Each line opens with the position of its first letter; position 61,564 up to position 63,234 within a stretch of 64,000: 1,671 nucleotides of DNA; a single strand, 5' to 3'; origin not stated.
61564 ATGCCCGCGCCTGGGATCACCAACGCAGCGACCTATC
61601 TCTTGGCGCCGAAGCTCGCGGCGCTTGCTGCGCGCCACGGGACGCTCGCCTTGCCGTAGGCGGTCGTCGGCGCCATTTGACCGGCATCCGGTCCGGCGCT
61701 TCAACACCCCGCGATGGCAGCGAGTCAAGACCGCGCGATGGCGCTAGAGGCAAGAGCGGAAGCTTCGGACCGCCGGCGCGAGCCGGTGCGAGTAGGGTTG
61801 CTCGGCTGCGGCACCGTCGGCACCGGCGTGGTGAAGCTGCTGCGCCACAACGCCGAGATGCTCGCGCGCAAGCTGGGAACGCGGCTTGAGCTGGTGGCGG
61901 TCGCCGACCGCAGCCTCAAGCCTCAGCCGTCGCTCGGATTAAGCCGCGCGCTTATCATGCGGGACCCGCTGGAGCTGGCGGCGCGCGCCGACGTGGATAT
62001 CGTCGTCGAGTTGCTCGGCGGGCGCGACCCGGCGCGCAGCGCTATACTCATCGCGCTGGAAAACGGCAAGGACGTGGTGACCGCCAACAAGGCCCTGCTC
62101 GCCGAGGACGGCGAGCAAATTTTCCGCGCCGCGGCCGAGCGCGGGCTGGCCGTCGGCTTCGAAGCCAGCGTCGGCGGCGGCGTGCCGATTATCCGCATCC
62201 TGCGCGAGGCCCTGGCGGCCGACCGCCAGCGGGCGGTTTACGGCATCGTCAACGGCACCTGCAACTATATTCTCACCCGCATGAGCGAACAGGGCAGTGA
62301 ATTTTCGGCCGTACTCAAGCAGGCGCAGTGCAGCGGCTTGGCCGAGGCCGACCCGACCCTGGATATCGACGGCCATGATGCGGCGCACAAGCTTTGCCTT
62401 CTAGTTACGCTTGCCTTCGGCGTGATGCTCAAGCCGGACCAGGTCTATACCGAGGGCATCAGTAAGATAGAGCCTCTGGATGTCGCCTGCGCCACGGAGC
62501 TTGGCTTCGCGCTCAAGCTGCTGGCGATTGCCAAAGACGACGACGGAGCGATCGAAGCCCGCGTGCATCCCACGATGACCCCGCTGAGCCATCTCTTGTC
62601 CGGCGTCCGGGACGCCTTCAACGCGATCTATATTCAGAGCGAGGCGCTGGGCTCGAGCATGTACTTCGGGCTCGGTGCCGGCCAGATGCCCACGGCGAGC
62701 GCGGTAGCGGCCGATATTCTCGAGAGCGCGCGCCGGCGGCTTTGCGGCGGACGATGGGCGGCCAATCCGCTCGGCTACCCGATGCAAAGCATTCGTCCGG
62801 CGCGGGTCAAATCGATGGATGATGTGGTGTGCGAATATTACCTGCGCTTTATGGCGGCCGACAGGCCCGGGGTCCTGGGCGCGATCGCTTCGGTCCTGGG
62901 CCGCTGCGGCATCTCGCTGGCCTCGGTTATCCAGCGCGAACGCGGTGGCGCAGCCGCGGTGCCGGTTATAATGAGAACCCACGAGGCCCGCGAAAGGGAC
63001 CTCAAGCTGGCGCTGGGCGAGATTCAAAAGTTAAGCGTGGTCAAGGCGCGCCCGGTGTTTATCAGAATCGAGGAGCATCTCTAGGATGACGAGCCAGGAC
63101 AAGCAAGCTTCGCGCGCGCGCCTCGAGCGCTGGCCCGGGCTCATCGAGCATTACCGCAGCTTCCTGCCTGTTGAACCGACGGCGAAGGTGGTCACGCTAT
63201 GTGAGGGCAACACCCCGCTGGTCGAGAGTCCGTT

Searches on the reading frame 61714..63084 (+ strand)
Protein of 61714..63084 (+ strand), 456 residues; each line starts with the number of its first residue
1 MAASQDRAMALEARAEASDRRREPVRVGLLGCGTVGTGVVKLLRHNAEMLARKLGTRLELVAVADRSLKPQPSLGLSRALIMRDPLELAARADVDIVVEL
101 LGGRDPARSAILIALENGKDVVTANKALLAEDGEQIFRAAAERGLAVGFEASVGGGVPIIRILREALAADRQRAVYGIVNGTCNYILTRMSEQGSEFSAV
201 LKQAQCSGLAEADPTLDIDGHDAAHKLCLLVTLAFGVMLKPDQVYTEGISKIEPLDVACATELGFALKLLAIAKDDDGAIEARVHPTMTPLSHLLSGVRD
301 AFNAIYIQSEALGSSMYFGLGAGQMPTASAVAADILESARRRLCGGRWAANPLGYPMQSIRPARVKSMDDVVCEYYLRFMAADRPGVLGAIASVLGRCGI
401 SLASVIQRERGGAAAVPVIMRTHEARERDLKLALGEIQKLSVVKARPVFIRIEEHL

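Call 74: search_protein_families(library=pfam, proteins=[window:61714-63084:+], max_evalue=0.00001)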
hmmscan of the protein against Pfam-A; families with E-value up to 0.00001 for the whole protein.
window:61714-63084:+ (456 aa): 3 families
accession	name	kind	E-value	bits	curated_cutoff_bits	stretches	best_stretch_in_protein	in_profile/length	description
PF00742.24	Homoserine_dh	-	4.3e-60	202.9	22.9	1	158-336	1-173/173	Homoserine dehydrogenase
PF03447.22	NAD_binding_3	-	1.1e-20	74.9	24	1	31-147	1-113/116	Homoserine dehydrogenase, NAD binding domain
PF01842.31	ACT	-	9.5e-10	38.5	27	1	375-440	1-64/66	ACT domain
